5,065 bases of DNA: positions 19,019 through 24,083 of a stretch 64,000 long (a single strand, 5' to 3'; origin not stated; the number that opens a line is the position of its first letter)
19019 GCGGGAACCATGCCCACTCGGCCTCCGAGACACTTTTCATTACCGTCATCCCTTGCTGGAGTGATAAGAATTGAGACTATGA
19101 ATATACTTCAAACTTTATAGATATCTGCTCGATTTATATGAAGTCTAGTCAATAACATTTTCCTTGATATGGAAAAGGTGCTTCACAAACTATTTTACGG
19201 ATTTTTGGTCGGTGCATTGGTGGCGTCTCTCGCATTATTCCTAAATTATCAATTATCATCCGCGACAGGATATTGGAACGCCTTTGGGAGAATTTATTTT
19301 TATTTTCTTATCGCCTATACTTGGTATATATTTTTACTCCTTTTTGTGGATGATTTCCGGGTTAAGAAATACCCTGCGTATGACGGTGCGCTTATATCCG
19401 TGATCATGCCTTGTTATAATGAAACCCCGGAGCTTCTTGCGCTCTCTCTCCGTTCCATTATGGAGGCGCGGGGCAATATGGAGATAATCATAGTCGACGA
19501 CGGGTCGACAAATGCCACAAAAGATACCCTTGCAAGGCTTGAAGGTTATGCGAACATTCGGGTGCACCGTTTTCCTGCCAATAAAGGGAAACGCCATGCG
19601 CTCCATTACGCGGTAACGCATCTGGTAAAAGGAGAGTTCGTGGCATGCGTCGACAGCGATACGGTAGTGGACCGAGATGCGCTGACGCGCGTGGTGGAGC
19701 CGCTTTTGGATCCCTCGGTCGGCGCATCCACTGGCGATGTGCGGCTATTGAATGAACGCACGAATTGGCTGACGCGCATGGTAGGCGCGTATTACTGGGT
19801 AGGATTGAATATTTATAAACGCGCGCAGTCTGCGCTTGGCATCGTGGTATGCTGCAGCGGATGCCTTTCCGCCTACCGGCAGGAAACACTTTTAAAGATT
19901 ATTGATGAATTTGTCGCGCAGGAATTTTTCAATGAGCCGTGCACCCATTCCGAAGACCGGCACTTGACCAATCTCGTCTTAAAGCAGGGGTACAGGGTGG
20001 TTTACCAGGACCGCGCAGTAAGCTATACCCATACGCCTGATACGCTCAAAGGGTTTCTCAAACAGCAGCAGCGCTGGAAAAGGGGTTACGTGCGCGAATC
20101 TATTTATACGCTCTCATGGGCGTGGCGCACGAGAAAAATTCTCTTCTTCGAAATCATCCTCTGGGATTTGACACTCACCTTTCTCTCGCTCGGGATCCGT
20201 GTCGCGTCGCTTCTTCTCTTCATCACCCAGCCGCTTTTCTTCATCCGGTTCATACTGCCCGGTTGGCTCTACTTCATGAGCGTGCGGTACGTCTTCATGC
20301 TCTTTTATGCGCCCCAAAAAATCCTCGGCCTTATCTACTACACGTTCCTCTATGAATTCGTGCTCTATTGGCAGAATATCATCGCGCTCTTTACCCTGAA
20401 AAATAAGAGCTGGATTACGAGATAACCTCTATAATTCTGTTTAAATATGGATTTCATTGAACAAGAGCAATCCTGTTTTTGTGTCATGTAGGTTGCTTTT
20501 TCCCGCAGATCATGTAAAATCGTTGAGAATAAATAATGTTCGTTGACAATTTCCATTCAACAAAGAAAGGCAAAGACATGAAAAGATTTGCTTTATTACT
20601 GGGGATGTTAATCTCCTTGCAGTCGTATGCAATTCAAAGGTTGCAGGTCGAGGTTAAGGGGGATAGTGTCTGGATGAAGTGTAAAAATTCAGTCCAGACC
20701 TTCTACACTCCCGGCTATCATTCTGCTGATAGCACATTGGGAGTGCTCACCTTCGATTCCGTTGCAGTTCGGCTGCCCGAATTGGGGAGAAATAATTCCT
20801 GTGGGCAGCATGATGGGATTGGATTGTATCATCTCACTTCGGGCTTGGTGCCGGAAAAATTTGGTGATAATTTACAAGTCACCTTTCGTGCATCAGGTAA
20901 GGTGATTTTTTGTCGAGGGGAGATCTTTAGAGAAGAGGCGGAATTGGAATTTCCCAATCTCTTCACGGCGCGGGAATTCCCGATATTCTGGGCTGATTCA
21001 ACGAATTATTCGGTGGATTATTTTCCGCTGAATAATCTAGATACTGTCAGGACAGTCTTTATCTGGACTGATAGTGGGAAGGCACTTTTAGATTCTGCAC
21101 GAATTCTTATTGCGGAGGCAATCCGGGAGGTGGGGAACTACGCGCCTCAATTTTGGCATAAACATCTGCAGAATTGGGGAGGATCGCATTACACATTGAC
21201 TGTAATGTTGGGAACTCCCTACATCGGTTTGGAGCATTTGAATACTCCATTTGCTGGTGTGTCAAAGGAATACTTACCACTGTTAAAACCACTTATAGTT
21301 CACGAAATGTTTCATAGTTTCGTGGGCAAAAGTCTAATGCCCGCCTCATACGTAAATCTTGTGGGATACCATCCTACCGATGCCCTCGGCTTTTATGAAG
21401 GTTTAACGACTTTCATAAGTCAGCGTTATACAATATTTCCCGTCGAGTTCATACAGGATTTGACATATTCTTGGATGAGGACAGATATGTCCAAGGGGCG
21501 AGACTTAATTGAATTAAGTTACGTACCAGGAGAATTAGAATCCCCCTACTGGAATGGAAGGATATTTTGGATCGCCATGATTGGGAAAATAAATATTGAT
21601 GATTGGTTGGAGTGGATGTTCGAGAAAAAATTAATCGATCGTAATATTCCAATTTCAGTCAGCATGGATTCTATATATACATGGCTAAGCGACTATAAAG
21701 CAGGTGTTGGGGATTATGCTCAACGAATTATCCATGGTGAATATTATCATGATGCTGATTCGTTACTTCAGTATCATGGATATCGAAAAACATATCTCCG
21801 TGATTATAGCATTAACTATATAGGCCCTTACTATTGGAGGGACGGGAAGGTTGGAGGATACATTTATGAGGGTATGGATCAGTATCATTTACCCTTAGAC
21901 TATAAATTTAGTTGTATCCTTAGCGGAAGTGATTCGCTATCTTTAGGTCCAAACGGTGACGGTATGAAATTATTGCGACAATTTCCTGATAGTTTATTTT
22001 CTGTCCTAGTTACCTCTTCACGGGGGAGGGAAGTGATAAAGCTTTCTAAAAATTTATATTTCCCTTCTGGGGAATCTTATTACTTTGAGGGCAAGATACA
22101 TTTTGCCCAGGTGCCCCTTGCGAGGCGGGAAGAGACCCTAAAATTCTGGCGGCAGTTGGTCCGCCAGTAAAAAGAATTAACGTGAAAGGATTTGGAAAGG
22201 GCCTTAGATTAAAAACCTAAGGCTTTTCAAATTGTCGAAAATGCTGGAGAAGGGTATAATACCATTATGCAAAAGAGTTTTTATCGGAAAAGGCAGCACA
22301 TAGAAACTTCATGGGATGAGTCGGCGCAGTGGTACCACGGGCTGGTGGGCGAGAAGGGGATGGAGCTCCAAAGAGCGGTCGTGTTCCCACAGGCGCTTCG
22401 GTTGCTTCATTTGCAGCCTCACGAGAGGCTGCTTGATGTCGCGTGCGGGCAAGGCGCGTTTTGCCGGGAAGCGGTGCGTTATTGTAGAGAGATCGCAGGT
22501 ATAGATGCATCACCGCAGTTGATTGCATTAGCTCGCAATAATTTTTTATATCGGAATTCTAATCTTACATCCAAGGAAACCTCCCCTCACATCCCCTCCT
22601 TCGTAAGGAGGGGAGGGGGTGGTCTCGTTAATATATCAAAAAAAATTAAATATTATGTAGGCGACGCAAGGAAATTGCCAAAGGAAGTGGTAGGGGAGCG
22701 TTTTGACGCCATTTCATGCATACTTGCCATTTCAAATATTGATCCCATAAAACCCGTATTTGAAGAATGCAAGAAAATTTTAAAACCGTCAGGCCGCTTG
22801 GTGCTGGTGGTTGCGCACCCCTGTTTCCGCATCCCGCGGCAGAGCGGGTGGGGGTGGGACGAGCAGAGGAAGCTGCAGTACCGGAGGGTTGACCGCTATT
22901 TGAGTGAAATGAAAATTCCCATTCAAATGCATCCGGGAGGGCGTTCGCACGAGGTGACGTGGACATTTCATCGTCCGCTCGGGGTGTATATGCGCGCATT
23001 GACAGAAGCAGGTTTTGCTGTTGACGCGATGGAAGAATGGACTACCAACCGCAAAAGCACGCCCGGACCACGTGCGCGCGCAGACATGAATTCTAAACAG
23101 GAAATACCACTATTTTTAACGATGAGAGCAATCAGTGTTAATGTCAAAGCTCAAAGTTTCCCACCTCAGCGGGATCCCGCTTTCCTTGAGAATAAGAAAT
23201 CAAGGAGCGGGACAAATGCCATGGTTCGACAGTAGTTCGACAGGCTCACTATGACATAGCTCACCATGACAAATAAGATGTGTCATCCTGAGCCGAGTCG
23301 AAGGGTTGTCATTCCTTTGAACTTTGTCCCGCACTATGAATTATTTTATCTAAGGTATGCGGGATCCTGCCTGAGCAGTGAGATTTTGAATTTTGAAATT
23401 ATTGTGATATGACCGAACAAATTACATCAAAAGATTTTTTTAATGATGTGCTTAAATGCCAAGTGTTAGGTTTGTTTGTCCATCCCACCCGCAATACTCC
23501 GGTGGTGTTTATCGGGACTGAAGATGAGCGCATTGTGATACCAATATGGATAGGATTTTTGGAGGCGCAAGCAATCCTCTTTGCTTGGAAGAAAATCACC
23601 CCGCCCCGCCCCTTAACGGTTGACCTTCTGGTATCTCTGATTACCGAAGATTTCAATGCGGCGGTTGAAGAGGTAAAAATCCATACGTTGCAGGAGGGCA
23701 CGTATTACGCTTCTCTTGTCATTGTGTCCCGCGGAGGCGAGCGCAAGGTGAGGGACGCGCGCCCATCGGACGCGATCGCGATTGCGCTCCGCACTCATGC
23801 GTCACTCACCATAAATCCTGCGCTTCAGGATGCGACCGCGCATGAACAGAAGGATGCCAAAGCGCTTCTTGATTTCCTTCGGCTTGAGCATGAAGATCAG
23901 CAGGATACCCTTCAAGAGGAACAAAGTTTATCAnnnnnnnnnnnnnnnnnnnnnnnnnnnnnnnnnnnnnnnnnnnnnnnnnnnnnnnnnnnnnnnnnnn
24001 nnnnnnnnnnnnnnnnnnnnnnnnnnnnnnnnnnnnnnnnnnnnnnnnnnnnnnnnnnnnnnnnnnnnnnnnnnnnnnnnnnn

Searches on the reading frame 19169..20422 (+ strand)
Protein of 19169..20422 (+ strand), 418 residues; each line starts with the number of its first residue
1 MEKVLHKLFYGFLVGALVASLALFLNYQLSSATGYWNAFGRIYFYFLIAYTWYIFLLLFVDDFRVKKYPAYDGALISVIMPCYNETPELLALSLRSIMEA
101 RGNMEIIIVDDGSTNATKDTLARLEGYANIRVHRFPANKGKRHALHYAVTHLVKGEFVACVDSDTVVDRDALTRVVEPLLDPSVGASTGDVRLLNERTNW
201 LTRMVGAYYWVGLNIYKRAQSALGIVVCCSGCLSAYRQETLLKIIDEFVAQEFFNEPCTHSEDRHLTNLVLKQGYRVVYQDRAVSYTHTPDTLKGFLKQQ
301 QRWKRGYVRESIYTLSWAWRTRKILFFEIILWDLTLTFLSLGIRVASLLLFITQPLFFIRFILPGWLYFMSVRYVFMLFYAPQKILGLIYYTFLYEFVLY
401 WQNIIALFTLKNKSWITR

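Call 8: search_protein_families(library=pfam, proteins=[window:19169-20422:+], max_evalue=0.01)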
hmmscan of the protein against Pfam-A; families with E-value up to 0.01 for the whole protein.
window:19169-20422:+ (418 aa): 5 families
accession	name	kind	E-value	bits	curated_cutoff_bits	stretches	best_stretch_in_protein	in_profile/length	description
PF00535.33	Glycos_transf_2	-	8e-27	94.6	23.3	1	77-241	1-164/168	Glycosyl transferase family 2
PF13641.12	Glyco_tranf_2_3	-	4.5e-25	89.4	27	1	76-306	3-230/230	Glycosyltransferase like family 2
PF03142.21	Chitin_synth_2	-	6.9e-17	61.7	27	1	156-308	203-375/527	Chitin synthase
PF13632.12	Glyco_trans_2_3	-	1.6e-16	61.2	27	1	158-358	2-193/198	Glycosyl transferase family group 2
PF13506.12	Glyco_transf_21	-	5.9e-12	45.8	21.7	1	141-305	18-174/174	Glycosyl transferase family 21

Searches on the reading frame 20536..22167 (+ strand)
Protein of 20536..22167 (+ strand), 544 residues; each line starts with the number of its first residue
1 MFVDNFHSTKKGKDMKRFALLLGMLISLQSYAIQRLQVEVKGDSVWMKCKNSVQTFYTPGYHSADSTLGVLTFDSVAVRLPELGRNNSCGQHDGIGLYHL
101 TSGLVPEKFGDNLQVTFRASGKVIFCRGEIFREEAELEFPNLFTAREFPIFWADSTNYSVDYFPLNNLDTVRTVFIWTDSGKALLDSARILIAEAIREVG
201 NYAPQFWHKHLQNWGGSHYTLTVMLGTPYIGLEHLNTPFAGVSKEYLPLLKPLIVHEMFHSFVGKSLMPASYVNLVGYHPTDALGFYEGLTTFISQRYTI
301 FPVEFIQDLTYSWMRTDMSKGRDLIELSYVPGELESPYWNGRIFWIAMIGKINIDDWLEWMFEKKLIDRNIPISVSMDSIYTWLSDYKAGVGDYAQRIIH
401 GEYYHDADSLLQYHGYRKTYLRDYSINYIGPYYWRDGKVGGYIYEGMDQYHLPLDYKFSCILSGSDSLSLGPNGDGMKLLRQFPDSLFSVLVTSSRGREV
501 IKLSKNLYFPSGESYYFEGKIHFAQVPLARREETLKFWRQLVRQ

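Call 8: search_protein_families(library=pfam, proteins=[window:20536-22167:+], max_evalue=0.01)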
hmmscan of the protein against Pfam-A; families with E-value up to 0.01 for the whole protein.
window:20536-22167:+ (544 aa): 1 family
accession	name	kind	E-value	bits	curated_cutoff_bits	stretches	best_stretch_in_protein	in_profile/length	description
PF05299.18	Peptidase_M61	-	0.0016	19.3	22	0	253-297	5-51/118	M61 glycyl aminopeptidase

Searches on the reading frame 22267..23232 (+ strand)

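Call 8: search_protein_families(library=pfam, proteins=[window:22267-23232:+], max_evalue=0.01)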
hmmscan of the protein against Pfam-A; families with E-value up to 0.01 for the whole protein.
window:22267-23232:+ (322 aa): 8 families
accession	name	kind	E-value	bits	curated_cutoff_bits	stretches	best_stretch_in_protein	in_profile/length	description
PF08241.18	Methyltransf_11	-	2.3e-14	54.2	21.2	1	56-180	1-95/95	Methyltransferase domain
PF13649.12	Methyltransf_25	-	8.5e-13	49.3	27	2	56-99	2-47/97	Methyltransferase domain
PF13489.12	Methyltransf_23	-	5.8e-11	42.8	27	1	44-199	14-137/164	Methyltransferase domain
PF13847.12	Methyltransf_31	-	8.9e-11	42.1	27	1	51-92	3-47/145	Methyltransferase domain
PF08242.18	Methyltransf_12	-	3e-10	41.1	30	1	56-178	1-98/98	Methyltransferase domain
PF02353.26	CMAS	-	8.8e-05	22.4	27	1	42-92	53-104/273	Mycolic acid cyclopropane synthetase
PF01209.24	Ubie_methyltran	-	0.00028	20.8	20.1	0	125-181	98-152/233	ubiE/COQ5 methyltransferase family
PF01728.25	FtsJ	-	0.00096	19.6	24.1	1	48-184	17-141/181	FtsJ-like methyltransferase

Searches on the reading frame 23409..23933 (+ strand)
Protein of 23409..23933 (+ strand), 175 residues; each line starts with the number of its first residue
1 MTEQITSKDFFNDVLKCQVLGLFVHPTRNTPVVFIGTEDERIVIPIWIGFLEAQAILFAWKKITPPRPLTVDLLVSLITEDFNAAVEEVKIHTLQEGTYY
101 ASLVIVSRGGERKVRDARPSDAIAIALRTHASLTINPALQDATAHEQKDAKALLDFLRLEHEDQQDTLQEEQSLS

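Call 8: search_protein_families(library=pfam, proteins=[window:23409-23933:+], max_evalue=0.01)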
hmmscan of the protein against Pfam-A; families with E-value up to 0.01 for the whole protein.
window:23409-23933:+ (175 aa): 1 family
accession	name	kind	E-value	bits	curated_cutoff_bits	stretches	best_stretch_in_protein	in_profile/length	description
PF02577.19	BFN_dom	-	3.4e-30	104.6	27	1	35-143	3-107/112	Bifunctional nuclease domain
